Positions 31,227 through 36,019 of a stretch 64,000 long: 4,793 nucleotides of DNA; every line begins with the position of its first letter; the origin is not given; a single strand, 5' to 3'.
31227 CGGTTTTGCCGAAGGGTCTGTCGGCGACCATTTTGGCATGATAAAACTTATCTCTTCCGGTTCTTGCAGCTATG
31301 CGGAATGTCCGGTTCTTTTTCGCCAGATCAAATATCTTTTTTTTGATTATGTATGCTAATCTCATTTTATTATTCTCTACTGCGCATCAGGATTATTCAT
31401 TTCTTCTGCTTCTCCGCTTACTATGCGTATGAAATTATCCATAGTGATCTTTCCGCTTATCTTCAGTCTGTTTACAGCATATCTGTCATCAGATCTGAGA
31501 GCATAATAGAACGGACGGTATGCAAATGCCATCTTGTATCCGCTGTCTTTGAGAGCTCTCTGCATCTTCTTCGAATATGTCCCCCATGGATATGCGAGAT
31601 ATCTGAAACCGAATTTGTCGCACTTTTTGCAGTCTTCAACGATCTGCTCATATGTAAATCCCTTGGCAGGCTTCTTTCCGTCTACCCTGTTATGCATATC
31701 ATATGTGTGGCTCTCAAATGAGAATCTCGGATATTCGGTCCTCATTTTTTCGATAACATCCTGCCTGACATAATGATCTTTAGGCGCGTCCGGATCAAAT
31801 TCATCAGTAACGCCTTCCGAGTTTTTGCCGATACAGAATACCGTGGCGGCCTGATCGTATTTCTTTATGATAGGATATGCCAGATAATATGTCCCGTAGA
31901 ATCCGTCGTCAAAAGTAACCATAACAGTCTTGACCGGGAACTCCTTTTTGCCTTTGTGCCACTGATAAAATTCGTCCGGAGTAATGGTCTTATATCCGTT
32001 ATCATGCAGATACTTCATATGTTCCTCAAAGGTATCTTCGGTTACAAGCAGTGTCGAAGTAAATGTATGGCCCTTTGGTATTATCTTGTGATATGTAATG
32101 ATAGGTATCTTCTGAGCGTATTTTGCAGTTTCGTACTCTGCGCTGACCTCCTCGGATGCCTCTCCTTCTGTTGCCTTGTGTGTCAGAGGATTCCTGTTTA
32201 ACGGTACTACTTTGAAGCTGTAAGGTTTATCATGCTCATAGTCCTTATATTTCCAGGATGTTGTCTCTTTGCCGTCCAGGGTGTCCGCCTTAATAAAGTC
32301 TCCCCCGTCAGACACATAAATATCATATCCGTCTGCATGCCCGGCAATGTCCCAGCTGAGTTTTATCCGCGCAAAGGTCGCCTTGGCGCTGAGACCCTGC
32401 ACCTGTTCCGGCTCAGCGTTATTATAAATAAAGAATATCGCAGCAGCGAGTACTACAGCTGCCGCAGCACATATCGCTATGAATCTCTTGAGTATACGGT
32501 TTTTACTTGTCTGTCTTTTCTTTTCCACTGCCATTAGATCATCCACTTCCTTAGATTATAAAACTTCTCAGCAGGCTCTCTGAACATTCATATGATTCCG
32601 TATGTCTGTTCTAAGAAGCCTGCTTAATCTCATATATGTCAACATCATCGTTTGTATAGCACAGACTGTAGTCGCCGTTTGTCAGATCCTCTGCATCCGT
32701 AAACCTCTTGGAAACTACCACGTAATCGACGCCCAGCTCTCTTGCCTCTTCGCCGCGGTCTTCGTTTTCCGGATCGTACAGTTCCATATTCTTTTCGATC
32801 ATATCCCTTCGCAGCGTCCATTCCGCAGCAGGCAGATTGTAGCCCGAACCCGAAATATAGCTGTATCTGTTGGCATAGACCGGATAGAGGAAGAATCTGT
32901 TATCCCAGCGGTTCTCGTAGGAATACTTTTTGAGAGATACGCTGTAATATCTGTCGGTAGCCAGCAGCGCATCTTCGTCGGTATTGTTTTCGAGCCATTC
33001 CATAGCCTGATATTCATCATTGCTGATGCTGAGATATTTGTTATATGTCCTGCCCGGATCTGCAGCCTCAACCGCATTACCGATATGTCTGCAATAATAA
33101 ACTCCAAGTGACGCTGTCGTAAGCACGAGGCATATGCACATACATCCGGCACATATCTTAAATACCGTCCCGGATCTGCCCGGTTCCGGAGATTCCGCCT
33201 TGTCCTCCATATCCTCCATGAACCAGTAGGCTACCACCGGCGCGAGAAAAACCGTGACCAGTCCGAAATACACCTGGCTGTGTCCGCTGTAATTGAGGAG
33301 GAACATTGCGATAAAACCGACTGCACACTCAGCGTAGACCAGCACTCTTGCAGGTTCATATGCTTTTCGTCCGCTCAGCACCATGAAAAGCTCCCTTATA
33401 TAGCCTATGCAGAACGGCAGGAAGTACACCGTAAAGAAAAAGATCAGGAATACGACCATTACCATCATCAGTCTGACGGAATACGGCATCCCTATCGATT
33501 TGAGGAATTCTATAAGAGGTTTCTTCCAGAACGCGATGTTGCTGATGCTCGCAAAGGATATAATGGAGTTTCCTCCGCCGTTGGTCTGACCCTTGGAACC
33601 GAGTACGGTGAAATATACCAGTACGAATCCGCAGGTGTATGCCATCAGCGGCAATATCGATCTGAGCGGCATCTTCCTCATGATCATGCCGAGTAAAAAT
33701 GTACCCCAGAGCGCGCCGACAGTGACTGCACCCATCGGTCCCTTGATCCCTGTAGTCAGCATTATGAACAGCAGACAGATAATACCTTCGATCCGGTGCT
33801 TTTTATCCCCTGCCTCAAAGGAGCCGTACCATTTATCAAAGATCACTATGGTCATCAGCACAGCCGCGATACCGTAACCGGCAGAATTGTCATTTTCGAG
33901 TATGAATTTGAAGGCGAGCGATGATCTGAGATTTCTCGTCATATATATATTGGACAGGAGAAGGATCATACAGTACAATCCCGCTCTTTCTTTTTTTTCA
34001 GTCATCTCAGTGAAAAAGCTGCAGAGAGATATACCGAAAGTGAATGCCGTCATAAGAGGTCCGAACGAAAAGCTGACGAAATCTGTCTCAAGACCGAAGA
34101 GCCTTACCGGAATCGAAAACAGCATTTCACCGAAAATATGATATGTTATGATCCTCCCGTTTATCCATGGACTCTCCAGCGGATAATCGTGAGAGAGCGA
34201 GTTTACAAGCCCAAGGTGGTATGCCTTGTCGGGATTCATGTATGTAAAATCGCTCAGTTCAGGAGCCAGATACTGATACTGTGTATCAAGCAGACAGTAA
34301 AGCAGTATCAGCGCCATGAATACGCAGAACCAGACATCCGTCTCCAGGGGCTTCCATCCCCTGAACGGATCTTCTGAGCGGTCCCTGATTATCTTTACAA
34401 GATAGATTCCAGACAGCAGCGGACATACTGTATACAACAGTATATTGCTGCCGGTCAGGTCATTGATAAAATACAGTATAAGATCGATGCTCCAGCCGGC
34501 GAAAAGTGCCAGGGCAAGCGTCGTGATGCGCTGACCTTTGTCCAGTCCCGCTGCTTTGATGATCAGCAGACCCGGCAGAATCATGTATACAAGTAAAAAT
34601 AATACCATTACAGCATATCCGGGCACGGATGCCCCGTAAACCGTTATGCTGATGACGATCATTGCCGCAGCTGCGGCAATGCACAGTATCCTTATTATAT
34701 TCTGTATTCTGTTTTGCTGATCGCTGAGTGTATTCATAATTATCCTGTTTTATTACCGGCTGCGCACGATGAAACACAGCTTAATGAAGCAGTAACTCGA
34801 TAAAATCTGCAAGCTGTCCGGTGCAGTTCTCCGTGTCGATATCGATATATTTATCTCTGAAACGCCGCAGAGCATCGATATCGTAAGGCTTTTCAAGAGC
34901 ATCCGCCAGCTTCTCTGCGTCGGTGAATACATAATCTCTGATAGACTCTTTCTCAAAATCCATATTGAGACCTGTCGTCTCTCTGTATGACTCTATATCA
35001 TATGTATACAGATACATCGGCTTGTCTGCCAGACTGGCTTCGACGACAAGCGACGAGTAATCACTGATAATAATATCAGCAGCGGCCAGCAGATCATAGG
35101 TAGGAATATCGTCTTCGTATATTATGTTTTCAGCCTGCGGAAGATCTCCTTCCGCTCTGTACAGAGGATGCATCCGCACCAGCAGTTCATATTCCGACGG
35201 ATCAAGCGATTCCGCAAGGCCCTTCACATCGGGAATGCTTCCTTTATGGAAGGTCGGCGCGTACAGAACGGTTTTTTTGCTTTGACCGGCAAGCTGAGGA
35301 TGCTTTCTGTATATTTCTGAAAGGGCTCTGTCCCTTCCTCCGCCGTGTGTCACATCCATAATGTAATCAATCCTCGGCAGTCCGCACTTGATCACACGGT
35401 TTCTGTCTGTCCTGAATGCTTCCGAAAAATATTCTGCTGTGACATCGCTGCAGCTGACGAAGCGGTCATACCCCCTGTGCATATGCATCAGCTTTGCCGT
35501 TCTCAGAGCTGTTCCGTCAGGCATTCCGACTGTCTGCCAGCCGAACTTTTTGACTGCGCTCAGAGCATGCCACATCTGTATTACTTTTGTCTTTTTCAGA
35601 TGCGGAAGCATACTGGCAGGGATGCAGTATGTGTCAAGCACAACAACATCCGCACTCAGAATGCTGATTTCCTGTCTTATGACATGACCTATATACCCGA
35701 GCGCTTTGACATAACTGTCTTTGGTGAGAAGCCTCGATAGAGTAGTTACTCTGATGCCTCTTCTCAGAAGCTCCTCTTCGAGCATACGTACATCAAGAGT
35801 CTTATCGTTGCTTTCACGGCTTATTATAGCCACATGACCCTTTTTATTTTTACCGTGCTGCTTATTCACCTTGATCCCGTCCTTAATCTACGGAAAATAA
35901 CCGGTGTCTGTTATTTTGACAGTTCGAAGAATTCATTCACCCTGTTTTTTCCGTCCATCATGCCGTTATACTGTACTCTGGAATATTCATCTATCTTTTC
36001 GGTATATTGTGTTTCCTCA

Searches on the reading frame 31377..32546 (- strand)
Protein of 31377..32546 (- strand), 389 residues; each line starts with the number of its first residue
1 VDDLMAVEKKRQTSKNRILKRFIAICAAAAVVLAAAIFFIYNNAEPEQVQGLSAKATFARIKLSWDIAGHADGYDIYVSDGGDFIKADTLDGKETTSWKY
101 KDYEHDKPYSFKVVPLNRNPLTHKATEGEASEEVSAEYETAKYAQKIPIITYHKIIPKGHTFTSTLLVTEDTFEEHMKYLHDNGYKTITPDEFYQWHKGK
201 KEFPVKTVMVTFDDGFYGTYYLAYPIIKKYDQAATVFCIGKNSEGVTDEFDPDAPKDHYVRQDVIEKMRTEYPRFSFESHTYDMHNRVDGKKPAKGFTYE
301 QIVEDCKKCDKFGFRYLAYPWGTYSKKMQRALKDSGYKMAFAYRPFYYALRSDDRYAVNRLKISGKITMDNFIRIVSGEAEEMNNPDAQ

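Call 6: search_protein_families(library=pfam, proteins=[window:31377-32546:-], max_evalue=0.001)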
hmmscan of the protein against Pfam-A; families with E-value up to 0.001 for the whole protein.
window:31377-32546:- (389 aa): 1 family
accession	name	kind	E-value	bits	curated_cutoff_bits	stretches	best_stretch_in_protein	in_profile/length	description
PF01522.26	Polysacc_deac_1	-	2.1e-14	54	23.1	1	201-339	2-123/124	Polysaccharide deacetylase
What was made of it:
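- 31377..32546 (-): Membrane-anchored CE4 polysaccharide deacetylase (PgaB/IcaB-like). Possible extracytoplasmic de-N-acylase. Peripheral to the module. Pfam Polysacc_deac_1 E 2e-14 (call 6).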

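Call 20: search_protein_families(library=ncbifam, proteins=[window:31377-32546:-], max_evalue=0.01)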
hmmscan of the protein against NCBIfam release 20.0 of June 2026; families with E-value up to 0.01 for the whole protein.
window:31377-32546:- (389 aa): 5 families
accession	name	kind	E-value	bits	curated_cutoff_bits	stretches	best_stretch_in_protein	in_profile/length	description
TIGR03938.2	deacetyl_PgaB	equivalog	1.6e-25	89.5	321.9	1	147-290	3-151/621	poly-beta-1,6-N-acetyl-D-glucosamine N-deacetylase PgaB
TIGR03933.1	PIA_icaB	equivalog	5.1e-18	65.5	248.35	1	168-365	35-231/245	intercellular adhesin biosynthesis polysaccharide N-deacetylase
NF011177.0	PRK14582.1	equivalog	4.1e-16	58.4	923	1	139-288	41-192/671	poly-beta-1,6-N-acetyl-D-glucosamine N-deacetylase PgaB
NF011176.0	PRK14581.1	equivalog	3.7e-13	48.5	1091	1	149-288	51-192/673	poly-beta-1,6-N-acetyl-D-glucosamine N-deacetylase PgaB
NF045820.1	PgAcgDacpgdA_Strep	equivalog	0.0052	15.6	800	0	190-246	254-309/463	peptidoglycan-N-acetylglucosamine deacetylase PgdA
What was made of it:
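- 31377..32546 (-): PgaB 89 bits, below cutoff (call 20).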

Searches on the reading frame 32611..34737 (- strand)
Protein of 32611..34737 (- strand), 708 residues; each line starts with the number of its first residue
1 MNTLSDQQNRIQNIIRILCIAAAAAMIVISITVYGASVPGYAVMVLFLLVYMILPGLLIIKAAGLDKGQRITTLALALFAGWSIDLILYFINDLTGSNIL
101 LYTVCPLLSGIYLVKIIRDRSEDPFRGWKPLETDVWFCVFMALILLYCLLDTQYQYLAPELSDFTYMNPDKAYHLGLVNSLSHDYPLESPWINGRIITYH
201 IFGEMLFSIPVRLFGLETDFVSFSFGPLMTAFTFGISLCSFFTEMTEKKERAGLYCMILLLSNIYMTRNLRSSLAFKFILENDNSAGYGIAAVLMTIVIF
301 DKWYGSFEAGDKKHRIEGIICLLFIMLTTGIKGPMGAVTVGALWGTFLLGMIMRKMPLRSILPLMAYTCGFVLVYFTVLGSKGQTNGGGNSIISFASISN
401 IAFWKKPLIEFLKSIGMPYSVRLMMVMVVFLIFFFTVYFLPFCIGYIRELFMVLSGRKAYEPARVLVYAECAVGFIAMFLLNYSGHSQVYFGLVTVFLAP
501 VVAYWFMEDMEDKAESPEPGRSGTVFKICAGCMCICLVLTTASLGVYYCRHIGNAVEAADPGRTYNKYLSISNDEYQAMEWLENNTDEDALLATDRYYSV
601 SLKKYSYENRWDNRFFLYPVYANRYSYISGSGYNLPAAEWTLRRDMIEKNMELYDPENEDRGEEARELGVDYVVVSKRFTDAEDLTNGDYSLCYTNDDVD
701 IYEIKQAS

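Call 6: search_protein_families(library=pfam, proteins=[window:32611-34737:-], max_evalue=0.001)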
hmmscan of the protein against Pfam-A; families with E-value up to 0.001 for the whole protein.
window:32611-34737:- (708 aa): 0 families

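Call 20: search_protein_families(library=ncbifam, proteins=[window:32611-34737:-], max_evalue=0.01)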
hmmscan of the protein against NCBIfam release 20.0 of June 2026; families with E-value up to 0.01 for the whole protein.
window:32611-34737:- (708 aa): 0 families

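Call 34: search_protein_families(library=pfam, proteins=[window:32611-34737:-], max_evalue=1)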
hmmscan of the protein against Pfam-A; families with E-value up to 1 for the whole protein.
window:32611-34737:- (708 aa): 2 families
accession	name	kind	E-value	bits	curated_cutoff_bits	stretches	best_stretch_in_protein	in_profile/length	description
PF20176.3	DUF6541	-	0.0038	16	29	1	491-595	437-543/646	Family of unknown function (DUF6541)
PF05230.16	MASE2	-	0.42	11.1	25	1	463-512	5-54/89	MASE2 domain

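Call 77: predict_structure(protein=window:32611-34737:-)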
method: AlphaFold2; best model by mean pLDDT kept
length: 708 residues; sequences in the alignment: 1
mean_pLDDT: 41.6   pTM: 0.25
mean pLDDT of the five models: 41.6, 36.3, 34.6, 32.9, 29.0
residues with pLDDT >= 90: 0; 70-90: 0; 50-70: 72; < 50: 636
segments of 3 or more residues with pLDDT < 50: 1-4, 6-40, 42-47, 60-62, 66-72, 77-79, 81-302, 304-310, 312-335, 337-339, 351-404, 423-425, 427-429, 432-660, 662-672, 678-680
pLDDT, mean of each block of 10 residues (from residue 1): 46 46 45 42 47 50 47 48 42 39 39 40 40 40 41 37 35 33 37 39 37 34 34 43 41 42 38 34 37 43 44 48 45 44 50 42 42 41 36 36 48 61 49 46 47 45 45 44 41 42 42 42 41 40 38 37 36 42 43 33 29 28 29 28 31 41 46 50 55 57 55
secondary structure, 60 per line:
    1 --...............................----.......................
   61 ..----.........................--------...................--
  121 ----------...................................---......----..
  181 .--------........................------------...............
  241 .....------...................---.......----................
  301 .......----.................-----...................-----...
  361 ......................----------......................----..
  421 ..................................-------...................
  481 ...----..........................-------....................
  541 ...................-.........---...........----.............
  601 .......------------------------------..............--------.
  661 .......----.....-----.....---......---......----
elements in order (helices of 4 or more, strands of 3 or more residues): H3-33 H38-62 H67-91 H100-118 H131-165 H169-174 H190-213 H226-245 H252-270 H274-280 H285-307 H312-328 H334-352 H358-382 H393-414 H419-454 H462-483 H488-513 H521-559 H561-569 H573-583 H588-607 H638-651 H660-667 E672-676 H682-686 E690-695 E699-704
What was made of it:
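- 32611..34737 (-): TM708: polytopic membrane protein with a C-terminal extracytoplasmic domain. Possible second transferase. Function unresolved. The single-sequence model is unusable, pLDDT 42 (call 77).
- Tried and rejected: TM708 single-sequence AlphaFold model: pLDDT 42, unusable, so not fold-searched (call 77).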

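Call 80: search_protein_families(library=pfam, alignment_id=A5, max_evalue=0.1)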
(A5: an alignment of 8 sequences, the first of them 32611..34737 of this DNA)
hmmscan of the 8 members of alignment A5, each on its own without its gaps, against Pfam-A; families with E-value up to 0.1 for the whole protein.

A. member 1, window:32611-34737:- (708 aa): 1 family
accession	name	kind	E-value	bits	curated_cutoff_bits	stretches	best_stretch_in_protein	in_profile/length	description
PF20176.3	DUF6541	-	0.0038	16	29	1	491-595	437-543/646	Family of unknown function (DUF6541)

B. families by the number of members that match (of 8 scanned): 4 families
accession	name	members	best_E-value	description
PF20604.3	DUF6798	3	0.0073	Domain of unknown function (DUF6798)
PF20176.3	DUF6541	1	0.0038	Family of unknown function (DUF6541)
PF21057.2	Hikeshi-like_C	1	0.023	Hikeshi-like, C-terminal domain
PF06703.16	SPC25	1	0.063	Microsomal signal peptidase 25 kDa subunit (SPC25)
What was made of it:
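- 32611..34737 (-): Only a weak DUF6541 hit, E 0.004 (calls 34, 80).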

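Call 81: search_solved_structures(query=A5, max_evalue=5)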
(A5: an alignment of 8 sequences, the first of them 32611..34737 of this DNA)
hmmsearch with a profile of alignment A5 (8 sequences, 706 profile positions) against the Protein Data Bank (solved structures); distinct sequences matched with E-value up to 5: 1.
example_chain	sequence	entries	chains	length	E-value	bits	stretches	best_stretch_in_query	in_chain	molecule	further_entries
9hjm_I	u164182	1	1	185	1.2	10.5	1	521-597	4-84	Peptidyl-prolyl cis-trans isomerase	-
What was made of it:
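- Tried and rejected: TM708 profile against PDB sequences: nothing (call 81).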

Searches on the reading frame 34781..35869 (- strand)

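Call 6: search_protein_families(library=pfam, proteins=[window:34781-35869:-], max_evalue=0.001)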
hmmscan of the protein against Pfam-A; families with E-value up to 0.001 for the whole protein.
window:34781-35869:- (362 aa): 2 families
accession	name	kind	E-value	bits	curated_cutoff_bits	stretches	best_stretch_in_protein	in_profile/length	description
PF04464.20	Glyphos_transf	-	6e-45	154.2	22.1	1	62-358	68-366/367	CDP-Glycerol:Poly(glycerophosphate) glycerophosphotransferase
PF13439.12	Glyco_transf_4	-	4.1e-05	24.1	28.5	1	13-163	22-165/170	Glycosyltransferase Family 4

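Call 86: search_protein_families(library=ncbifam, proteins=[window:34781-35869:-], max_evalue=0.00001)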
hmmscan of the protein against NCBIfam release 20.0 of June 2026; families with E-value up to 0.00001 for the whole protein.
window:34781-35869:- (362 aa): 3 families
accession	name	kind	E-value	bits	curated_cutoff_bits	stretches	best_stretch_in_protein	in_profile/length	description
NF041711.1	TagprimaseTarB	equivalog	1.3e-34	120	500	1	54-360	72-359/362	teichoic acid glycerol-phosphate primase TarB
NF041713.1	Tar_polymTarL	equivalog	2.2e-26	92.6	1000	1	26-344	226-546/562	teichoic acid ribitol-phosphate polymerase TarL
NF041712.1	techglyph_taseTarF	equivalog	3.5e-20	72.4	550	1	90-352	107-381/388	teichoic acid glycerol-phosphate transferase TarF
